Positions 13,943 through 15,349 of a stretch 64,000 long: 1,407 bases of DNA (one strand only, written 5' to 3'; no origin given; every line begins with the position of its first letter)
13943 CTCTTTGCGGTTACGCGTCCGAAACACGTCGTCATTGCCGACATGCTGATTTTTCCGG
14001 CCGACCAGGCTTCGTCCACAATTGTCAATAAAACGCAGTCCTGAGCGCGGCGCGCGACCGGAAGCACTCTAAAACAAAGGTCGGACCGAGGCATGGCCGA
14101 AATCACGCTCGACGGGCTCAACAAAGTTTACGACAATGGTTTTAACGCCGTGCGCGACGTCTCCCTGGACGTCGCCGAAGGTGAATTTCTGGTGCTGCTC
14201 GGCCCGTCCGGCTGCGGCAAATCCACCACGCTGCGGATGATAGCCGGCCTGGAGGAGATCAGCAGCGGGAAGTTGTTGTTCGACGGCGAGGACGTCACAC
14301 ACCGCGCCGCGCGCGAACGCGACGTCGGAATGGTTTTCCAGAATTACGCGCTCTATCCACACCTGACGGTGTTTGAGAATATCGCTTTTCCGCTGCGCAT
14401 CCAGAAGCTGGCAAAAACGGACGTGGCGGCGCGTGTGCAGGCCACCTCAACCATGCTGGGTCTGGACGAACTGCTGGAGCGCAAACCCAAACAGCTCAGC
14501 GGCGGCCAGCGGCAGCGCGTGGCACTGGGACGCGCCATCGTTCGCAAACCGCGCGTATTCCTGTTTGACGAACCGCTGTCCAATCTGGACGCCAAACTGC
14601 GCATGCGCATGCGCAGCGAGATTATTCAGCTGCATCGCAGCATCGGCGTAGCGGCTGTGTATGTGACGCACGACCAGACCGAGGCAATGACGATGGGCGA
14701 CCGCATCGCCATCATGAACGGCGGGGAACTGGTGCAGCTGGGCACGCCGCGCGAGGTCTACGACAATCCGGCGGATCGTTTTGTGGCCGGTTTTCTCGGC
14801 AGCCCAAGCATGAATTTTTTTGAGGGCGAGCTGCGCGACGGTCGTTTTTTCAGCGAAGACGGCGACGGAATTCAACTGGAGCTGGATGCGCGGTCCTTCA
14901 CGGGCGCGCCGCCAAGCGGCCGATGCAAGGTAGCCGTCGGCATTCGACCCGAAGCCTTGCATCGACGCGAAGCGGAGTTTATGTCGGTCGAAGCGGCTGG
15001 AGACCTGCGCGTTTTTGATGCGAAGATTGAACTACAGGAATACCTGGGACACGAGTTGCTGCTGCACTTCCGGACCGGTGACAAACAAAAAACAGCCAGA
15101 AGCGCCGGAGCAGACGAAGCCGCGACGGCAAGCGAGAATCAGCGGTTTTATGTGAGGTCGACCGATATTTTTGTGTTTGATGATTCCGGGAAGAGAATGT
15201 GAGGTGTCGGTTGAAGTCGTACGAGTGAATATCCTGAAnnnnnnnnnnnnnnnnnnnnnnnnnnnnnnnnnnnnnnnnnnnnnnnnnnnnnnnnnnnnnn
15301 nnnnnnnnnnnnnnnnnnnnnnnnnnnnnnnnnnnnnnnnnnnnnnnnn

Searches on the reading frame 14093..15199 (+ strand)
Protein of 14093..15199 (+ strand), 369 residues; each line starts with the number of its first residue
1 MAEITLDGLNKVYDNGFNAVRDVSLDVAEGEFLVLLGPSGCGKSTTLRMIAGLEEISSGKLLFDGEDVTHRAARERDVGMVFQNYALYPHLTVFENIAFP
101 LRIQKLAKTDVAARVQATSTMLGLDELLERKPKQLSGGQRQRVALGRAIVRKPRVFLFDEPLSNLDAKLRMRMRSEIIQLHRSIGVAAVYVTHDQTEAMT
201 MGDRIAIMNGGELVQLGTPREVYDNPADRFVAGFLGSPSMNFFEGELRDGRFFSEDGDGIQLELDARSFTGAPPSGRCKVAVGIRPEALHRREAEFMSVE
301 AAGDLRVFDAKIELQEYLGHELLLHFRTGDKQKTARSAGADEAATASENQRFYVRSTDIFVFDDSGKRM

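Call 89: search_protein_families(library=pfam, proteins=[window:14093-15199:+], max_evalue=0.0001)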
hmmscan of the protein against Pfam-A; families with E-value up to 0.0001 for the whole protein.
window:14093-15199:+ (369 aa): 4 families
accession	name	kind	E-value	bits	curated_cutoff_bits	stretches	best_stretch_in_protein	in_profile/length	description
PF00005.33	ABC_tran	-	1.2e-36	126.8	25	1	21-162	2-136/137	ABC transporter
PF17912.7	OB_MalK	-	6.5e-11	43.4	27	1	236-289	1-53/53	MalK OB fold domain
PF08402.16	TOBE_2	-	1.8e-05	25.2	21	1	282-348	1-62/76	TOBE domain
PF13304.12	AAA_21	-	9.8e-05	23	27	0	118-194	221-299/304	AAA domain, putative AbiEii toxin, Type IV TA system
